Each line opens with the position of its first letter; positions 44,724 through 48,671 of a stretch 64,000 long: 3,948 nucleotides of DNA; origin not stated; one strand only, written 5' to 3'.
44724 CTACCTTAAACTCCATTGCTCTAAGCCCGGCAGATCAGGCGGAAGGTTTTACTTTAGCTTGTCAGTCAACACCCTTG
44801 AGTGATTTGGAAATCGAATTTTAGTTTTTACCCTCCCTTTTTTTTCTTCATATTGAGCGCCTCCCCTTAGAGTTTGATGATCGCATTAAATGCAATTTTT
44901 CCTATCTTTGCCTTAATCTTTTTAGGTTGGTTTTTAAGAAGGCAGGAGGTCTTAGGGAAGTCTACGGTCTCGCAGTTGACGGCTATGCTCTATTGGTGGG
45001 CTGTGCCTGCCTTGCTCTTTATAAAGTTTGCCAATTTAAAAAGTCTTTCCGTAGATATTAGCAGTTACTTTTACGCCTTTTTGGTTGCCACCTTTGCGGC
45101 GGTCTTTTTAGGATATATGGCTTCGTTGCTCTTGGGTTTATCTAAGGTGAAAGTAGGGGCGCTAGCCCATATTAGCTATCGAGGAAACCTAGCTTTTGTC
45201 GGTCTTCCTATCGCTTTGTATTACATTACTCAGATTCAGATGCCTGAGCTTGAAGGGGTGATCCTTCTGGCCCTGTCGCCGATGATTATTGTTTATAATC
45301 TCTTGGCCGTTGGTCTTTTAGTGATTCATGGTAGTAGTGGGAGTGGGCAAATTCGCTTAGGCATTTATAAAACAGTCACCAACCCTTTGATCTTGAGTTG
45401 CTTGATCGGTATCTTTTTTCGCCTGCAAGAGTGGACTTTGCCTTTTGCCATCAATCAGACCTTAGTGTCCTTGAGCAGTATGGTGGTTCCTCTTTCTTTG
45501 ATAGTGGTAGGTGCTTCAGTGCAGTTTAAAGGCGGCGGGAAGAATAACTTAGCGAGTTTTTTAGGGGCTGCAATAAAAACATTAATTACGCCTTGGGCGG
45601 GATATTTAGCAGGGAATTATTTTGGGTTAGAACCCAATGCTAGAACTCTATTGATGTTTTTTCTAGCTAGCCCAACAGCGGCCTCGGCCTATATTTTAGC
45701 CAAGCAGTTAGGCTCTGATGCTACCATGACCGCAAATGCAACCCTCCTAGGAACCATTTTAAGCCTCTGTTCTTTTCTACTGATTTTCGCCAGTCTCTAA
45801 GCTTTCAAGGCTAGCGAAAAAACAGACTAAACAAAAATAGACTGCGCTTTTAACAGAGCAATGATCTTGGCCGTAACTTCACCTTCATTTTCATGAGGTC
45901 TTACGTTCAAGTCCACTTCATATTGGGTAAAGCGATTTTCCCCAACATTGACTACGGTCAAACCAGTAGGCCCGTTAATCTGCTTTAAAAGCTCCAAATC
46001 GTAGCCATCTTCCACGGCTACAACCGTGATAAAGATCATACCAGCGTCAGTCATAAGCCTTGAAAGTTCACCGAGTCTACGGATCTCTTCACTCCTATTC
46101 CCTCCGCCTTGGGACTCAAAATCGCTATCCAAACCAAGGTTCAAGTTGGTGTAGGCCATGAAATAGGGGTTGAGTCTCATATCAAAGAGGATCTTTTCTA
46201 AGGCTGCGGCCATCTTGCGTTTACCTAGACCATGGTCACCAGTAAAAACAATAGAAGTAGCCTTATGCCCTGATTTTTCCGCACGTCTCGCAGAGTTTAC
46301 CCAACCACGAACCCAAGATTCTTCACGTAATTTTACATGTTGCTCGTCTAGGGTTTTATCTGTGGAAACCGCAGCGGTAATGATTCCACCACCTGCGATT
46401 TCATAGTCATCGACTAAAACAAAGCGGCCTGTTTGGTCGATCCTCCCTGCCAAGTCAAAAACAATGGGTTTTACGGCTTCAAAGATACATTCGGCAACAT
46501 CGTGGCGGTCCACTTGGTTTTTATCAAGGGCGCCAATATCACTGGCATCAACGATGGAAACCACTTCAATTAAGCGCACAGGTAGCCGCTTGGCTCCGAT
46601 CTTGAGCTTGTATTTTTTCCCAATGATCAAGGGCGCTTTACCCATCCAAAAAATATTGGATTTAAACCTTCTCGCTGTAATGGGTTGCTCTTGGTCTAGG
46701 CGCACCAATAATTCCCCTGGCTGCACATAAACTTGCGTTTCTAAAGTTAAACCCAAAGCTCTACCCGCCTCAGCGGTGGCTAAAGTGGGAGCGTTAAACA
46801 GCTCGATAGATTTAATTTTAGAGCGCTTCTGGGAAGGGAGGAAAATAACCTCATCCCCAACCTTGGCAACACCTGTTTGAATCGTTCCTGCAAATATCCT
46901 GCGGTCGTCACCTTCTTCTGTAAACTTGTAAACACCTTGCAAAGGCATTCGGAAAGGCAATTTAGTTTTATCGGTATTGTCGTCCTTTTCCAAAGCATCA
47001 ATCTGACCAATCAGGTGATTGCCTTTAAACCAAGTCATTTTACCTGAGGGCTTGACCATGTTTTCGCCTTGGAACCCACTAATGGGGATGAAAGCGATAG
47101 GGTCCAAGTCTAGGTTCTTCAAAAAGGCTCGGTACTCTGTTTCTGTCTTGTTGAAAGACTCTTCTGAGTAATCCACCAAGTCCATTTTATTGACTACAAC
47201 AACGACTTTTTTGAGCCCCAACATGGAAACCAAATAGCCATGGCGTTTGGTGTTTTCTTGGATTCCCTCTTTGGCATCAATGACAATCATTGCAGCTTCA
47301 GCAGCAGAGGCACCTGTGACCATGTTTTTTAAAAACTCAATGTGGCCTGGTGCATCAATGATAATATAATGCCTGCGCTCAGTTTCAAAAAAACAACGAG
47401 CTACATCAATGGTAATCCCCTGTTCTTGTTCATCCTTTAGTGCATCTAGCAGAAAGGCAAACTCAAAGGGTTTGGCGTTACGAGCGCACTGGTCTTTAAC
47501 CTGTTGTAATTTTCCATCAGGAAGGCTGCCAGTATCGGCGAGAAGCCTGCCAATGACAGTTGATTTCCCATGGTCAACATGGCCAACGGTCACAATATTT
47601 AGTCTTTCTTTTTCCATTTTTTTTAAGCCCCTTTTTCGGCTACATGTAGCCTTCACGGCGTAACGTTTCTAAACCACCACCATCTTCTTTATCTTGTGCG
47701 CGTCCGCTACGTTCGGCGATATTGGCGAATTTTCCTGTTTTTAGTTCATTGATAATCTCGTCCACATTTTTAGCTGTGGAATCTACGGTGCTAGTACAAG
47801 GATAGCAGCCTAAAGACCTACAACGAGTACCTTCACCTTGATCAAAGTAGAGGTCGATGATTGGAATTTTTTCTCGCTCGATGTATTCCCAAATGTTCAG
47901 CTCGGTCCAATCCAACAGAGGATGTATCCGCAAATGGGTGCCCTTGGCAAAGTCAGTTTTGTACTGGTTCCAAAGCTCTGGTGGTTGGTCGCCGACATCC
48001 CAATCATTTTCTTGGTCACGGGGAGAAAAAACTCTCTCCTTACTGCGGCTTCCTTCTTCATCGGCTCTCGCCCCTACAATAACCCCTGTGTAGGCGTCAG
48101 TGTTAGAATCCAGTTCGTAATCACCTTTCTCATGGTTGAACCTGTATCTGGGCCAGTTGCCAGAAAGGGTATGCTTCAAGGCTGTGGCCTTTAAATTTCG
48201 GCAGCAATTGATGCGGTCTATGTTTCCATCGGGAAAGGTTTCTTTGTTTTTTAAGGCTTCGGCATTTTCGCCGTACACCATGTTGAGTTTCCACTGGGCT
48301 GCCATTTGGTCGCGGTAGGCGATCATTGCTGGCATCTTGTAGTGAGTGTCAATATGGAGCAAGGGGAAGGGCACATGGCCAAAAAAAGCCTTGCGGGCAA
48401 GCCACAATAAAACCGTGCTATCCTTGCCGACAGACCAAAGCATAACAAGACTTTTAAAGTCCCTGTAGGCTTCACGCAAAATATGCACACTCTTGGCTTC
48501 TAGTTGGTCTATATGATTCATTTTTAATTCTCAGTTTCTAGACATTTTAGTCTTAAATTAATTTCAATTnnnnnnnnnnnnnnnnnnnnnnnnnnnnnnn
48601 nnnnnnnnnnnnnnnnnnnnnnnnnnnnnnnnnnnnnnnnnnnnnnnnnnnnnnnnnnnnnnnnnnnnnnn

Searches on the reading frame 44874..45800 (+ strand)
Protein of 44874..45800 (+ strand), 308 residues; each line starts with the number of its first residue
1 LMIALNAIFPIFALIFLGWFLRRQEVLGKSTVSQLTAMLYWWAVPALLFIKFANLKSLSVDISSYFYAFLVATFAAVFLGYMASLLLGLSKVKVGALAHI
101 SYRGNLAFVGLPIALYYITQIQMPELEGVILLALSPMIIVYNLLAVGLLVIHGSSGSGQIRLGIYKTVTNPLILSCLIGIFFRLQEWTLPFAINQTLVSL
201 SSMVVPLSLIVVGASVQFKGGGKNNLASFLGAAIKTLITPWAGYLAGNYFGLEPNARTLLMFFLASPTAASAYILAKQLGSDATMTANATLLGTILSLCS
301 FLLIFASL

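Call 25: search_protein_families(library=pfam, proteins=[window:44874-45800:+], max_evalue=0.00001)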
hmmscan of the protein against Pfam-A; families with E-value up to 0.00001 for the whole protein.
window:44874-45800:+ (308 aa): 1 family
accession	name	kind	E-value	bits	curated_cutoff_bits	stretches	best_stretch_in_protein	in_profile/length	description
PF03547.23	Mem_trans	-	4.1e-20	72.1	25.7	1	5-304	3-342/343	Membrane transport protein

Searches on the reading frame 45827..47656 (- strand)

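Call 26: search_protein_families(library=pfam, proteins=[window:45827-47656:-], max_evalue=0.00001)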
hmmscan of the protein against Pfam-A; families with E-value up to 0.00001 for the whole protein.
window:45827-47656:- (609 aa): 4 families
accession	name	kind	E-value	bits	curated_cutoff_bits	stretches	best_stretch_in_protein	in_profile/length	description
PF00009.33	GTP_EFTU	-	1.3e-47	162.3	26.5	1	17-201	2-176/188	Elongation factor Tu GTP binding domain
PF22594.2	GTP-eEF1A_C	-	3.3e-13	50.3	27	1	330-427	1-101/101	GTP-eEF1A C-terminal domain-like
PF01583.26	APS_kinase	-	4.2e-09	37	21.1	1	467-545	3-80/152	Adenylylsulphate kinase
PF01926.29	MMR_HSR1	-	5.4e-06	26.9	21.9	0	77-157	28-113/113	50S ribosome-binding GTPase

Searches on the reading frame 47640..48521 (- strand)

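Call 26: search_protein_families(library=pfam, proteins=[window:47640-48521:-], max_evalue=0.00001)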
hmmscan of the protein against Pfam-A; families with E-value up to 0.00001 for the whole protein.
window:47640-48521:- (293 aa): 1 family
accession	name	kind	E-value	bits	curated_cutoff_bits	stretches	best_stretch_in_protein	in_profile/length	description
PF01507.26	PAPS_reduct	-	1.1e-36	126.9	22.5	1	25-244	2-174/175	Phosphoadenosine phosphosulfate reductase domain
